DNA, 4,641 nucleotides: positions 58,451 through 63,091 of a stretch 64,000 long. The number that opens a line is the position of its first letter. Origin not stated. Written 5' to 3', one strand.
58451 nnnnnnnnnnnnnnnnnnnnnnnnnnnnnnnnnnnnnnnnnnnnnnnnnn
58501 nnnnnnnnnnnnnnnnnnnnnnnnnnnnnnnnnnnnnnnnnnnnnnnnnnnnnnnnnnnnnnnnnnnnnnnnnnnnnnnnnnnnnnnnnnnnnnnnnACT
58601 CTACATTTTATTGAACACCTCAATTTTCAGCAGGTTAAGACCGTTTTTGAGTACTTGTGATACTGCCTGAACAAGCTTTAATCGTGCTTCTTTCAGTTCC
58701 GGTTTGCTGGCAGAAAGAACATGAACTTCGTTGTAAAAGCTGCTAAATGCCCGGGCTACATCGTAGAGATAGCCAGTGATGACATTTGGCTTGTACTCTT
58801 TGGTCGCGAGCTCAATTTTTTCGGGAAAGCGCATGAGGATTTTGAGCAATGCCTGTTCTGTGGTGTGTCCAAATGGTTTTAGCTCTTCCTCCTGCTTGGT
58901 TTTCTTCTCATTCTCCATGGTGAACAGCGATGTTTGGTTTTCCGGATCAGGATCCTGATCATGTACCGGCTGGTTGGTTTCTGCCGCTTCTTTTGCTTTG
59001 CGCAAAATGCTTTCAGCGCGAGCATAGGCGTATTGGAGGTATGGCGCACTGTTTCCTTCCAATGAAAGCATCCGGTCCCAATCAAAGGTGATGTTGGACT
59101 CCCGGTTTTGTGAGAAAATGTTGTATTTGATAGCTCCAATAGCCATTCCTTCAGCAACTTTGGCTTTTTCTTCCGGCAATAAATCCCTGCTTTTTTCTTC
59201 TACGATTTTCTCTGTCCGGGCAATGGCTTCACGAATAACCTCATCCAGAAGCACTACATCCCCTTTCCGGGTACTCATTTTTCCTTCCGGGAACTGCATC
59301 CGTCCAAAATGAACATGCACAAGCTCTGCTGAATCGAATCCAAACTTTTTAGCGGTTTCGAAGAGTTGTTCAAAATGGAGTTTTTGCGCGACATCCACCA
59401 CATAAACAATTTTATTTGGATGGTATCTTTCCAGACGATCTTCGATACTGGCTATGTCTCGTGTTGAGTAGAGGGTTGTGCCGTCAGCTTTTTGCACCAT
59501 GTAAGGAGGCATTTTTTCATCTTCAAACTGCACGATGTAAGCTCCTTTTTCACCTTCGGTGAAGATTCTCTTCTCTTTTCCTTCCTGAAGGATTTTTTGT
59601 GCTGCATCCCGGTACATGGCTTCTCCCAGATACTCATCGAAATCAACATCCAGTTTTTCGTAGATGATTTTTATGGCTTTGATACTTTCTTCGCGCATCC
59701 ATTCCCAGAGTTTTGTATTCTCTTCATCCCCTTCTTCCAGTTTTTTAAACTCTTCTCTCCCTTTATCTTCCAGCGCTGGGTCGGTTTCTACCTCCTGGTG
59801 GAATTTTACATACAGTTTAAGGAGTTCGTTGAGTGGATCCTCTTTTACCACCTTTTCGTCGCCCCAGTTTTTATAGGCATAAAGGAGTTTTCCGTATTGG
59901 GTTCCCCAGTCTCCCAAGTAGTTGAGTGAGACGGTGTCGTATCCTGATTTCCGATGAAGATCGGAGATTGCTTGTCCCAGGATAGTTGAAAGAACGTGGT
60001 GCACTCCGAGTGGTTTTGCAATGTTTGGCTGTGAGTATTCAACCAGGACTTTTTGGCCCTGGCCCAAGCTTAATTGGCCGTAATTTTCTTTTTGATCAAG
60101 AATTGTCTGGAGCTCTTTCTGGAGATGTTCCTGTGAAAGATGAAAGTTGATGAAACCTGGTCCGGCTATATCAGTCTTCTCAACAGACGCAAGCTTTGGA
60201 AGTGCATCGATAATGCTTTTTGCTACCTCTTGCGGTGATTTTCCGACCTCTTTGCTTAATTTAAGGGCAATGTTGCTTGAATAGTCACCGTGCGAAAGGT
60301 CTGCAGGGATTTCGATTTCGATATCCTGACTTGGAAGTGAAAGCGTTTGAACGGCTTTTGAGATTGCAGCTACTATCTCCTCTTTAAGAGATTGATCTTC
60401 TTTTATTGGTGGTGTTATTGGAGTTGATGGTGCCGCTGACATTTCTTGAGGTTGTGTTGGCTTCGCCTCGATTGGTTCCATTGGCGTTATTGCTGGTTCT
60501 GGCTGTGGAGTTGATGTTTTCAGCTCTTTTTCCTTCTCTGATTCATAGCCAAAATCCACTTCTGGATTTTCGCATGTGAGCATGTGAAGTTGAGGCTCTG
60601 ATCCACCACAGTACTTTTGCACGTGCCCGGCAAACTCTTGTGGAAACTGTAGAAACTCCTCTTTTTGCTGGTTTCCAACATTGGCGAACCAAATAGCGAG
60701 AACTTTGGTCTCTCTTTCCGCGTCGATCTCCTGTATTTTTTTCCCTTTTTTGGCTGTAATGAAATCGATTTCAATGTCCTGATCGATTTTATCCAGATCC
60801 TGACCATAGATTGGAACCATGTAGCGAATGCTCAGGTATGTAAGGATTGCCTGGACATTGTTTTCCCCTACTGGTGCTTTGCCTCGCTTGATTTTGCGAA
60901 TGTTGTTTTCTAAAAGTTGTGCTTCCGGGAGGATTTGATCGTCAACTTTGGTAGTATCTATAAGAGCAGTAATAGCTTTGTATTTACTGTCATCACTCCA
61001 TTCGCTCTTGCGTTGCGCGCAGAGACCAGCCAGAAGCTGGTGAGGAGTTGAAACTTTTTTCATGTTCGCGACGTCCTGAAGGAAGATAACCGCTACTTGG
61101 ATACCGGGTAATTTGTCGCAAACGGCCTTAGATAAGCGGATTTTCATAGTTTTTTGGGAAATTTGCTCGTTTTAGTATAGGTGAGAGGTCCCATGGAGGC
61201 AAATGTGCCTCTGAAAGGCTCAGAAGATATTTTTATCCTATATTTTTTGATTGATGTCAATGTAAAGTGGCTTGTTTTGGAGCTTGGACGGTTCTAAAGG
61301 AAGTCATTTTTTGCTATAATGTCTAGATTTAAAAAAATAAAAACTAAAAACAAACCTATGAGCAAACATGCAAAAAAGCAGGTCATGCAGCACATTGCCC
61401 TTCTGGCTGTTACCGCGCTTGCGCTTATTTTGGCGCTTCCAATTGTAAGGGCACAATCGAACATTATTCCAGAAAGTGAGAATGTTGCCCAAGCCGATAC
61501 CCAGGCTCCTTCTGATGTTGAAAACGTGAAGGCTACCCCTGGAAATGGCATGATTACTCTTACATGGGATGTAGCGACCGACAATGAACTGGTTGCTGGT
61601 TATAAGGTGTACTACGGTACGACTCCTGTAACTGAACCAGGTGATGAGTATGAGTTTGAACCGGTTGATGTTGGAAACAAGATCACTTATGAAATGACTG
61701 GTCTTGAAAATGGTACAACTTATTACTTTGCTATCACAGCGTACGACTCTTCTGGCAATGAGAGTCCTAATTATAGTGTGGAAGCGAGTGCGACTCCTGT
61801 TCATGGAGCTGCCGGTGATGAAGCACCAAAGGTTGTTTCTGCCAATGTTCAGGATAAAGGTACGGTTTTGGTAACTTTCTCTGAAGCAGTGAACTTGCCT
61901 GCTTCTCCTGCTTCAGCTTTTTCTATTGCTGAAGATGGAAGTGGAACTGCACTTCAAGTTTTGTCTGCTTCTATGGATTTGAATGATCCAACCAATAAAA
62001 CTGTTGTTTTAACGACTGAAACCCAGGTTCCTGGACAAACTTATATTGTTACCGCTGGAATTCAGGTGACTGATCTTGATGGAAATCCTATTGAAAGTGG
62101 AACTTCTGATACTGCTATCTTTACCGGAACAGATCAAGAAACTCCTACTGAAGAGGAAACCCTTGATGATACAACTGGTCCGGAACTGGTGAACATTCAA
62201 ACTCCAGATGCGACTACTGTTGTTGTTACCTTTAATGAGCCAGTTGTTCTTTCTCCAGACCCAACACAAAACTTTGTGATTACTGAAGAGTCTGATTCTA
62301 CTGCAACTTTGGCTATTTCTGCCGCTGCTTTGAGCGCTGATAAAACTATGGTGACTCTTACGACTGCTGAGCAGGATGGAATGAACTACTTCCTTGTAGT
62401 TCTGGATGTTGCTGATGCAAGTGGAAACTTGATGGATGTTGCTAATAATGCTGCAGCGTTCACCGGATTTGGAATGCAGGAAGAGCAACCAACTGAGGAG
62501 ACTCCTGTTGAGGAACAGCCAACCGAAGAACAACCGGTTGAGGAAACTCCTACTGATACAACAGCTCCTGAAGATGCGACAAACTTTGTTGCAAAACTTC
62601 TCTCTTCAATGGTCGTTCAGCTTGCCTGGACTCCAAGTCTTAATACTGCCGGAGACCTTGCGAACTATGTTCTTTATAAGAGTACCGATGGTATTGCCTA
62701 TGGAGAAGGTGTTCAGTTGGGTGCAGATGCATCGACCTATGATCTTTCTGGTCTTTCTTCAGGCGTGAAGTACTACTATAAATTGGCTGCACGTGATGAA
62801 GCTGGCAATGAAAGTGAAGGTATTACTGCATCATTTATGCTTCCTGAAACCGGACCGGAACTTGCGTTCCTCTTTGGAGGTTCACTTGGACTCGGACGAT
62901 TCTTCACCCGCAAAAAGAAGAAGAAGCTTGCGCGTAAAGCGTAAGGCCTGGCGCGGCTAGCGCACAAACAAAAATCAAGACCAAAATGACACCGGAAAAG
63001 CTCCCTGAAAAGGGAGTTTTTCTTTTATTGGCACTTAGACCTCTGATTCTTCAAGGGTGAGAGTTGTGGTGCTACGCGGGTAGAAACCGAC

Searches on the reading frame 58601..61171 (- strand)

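Call 27: search_protein_families(library=pfam, proteins=[window:58601-61171:-], max_evalue=0.001)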
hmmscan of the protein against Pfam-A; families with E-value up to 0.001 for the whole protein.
window:58601-61171:- (856 aa): 3 families
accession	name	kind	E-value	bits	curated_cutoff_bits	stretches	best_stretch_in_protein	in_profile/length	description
PF00750.26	tRNA-synt_1d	-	1.4e-84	284.5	23.3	1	354-698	2-349/349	tRNA synthetases class I (R), catalytic domain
PF05746.21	DALR_1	-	4.9e-32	110.9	22.3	1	712-856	1-117/117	DALR anticodon binding domain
PF03485.21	Arg_tRNA_synt_N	-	9.6e-24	84.3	21.5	1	261-345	2-85/85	Arginyl tRNA synthetase N terminal domain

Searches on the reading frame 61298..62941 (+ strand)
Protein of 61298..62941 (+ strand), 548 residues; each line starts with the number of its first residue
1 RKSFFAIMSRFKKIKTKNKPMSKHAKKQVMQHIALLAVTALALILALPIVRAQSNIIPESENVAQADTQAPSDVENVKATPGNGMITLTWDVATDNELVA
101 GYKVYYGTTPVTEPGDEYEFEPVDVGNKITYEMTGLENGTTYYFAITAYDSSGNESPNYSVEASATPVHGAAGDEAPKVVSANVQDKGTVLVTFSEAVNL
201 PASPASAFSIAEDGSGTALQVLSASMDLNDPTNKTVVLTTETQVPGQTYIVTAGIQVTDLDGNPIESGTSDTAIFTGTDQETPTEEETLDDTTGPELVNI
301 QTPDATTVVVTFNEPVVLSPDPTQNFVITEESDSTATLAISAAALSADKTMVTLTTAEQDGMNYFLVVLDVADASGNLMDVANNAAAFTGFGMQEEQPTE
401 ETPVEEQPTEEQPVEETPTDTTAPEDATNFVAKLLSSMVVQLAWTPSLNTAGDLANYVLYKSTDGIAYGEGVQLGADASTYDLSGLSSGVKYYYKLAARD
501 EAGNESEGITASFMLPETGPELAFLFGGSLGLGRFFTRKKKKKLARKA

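Call 104: search_protein_families(library=pfam, proteins=[window:61298-62941:+], max_evalue=0.00001)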
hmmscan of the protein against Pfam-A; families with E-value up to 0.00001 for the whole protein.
window:61298-62941:+ (548 aa): 3 families
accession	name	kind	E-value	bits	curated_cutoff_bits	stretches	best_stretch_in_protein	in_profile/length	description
PF00041.27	fn3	-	3.5e-14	53.2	25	1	75-159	4-79/84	Fibronectin type III domain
PF13205.12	Big_5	-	2e-08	35.3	23.6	0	177-268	12-98/105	Bacterial Ig-like domain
PF16656.11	Pur_ac_phosph_N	-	2e-07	31.9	30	0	77-161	4-91/93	Purple acid Phosphatase, N-terminal domain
